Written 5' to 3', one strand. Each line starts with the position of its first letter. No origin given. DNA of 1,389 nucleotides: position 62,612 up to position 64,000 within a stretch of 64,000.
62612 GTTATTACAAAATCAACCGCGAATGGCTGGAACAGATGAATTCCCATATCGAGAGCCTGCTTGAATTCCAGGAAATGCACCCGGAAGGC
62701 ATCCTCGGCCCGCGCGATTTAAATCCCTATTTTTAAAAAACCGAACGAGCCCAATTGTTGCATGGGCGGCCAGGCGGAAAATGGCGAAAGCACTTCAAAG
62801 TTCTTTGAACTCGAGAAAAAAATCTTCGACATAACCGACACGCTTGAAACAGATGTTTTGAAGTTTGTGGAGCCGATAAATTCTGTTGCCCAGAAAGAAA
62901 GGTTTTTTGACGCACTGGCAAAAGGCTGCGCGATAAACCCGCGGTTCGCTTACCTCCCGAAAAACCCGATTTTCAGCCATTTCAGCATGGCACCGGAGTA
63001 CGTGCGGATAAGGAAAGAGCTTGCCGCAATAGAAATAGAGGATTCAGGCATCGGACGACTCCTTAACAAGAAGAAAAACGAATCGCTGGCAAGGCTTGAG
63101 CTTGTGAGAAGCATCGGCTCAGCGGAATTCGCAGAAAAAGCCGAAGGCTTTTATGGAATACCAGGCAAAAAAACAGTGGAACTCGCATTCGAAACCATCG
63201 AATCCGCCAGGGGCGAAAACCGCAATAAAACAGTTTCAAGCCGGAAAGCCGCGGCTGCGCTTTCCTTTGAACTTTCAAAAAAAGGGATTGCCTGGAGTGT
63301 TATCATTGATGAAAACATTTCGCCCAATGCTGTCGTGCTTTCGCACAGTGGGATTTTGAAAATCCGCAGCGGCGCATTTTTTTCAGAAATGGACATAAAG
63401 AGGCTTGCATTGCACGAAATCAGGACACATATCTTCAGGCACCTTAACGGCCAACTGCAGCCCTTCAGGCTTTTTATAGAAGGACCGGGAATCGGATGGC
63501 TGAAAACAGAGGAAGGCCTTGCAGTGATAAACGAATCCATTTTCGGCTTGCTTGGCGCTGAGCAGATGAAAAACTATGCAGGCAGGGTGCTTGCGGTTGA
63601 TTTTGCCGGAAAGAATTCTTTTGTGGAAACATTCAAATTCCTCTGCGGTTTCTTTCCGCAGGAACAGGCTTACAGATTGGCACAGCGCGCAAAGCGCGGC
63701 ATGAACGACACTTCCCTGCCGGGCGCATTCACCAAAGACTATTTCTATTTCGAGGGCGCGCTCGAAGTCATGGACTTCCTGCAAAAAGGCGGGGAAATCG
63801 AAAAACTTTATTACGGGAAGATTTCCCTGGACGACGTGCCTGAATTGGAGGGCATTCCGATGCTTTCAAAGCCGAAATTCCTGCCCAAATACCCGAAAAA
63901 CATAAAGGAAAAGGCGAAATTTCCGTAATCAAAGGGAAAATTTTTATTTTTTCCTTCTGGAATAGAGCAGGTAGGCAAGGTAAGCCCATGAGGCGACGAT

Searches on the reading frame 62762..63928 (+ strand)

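Call 65: search_protein_families(library=pfam, proteins=[window:62762-63928:+], max_evalue=0.001)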
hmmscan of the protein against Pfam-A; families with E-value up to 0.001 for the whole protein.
window:62762-63928:+ (388 aa): 1 family
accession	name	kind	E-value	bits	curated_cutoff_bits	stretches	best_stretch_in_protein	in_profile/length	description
PF08014.17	MATCAP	-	2.7e-50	171.8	27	1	48-384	3-353/365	Microtubule-associated tyrosine carboxypeptidase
